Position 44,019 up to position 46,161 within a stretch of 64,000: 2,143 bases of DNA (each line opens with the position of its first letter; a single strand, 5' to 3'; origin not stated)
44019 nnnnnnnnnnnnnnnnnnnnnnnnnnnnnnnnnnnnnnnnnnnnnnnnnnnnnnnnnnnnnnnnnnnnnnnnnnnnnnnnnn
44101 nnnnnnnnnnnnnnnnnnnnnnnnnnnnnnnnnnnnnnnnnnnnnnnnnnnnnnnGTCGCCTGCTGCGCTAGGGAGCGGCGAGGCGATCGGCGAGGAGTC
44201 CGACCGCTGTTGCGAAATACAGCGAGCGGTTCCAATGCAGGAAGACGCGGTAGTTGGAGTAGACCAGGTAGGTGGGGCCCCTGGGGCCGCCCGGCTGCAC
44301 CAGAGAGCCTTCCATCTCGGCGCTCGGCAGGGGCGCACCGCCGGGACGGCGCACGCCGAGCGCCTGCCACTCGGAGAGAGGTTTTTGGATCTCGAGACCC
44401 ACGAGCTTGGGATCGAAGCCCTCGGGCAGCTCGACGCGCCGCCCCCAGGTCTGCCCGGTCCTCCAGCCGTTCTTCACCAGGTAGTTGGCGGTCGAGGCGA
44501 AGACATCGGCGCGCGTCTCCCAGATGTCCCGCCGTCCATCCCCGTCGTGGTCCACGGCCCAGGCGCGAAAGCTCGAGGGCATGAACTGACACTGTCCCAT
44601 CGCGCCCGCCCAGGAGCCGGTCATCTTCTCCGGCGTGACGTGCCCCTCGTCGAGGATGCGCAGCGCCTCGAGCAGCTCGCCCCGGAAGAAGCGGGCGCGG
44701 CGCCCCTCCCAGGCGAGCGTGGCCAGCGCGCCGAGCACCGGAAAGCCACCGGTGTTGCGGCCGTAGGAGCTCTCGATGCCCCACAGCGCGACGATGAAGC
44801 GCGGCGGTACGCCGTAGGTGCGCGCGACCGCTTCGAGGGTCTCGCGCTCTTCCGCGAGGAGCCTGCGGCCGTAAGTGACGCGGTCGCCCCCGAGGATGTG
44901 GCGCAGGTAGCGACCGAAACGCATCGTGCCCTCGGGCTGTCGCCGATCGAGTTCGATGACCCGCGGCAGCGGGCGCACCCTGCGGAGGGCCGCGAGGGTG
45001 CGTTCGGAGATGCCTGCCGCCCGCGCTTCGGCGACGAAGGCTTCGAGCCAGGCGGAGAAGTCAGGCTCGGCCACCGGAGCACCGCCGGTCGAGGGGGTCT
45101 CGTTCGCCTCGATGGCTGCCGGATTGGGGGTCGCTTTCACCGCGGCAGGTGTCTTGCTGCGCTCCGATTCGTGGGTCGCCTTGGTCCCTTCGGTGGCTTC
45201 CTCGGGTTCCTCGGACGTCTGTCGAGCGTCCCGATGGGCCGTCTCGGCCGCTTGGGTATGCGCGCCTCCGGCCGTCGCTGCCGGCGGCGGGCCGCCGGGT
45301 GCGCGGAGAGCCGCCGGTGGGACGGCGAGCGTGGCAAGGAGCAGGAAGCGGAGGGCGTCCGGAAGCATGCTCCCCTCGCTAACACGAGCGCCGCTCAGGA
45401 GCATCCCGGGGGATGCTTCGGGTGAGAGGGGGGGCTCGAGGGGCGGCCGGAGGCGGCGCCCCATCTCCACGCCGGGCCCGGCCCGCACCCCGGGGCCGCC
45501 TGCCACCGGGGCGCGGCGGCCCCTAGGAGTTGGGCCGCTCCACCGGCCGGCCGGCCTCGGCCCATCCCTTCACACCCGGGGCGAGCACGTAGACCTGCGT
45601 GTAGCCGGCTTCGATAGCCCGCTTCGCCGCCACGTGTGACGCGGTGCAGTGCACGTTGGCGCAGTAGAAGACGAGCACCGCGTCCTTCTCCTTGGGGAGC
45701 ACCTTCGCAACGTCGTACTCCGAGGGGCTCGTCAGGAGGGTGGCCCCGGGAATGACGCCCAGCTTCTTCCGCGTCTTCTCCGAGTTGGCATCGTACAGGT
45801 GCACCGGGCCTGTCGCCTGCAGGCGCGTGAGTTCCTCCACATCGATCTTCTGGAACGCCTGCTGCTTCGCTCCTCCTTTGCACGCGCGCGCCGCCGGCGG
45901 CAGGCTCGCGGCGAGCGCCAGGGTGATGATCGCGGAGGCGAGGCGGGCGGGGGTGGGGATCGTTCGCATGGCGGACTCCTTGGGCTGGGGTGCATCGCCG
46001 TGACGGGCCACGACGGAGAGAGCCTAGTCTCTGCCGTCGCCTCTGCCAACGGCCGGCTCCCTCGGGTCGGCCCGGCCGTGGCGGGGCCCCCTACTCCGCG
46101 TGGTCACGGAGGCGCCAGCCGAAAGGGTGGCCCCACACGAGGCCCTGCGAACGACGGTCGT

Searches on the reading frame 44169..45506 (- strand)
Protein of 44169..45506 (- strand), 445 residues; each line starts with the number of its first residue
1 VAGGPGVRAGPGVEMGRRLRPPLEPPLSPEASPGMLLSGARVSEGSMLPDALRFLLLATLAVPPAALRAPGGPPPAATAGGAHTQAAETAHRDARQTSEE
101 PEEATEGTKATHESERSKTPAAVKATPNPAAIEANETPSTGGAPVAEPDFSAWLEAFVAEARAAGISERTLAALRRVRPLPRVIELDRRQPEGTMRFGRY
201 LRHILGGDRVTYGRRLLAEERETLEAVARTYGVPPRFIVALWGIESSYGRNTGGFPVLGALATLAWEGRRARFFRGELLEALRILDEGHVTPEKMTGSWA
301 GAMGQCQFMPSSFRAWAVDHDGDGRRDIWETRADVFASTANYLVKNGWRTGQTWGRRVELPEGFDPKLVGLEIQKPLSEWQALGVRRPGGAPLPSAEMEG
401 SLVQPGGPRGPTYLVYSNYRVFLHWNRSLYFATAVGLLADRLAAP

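Call 52: search_protein_families(library=pfam, proteins=[window:44169-45506:-], max_evalue=0.00001)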
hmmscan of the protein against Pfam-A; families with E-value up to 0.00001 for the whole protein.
window:44169-45506:- (445 aa): 1 family
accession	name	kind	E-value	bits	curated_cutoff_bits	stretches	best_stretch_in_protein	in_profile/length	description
PF13406.11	SLT_2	-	4.2e-109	364.7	24.3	1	150-440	2-292/292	Transglycosylase SLT domain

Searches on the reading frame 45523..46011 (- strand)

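Call 52: search_protein_families(library=pfam, proteins=[window:45523-46011:-], max_evalue=0.00001)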
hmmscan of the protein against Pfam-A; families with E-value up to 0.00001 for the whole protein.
window:45523-46011:- (162 aa): 1 family
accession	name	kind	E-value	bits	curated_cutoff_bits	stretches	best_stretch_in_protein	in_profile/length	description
PF00581.25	Rhodanese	-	7.5e-12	46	22.2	1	58-152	2-101/102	Rhodanese-like domain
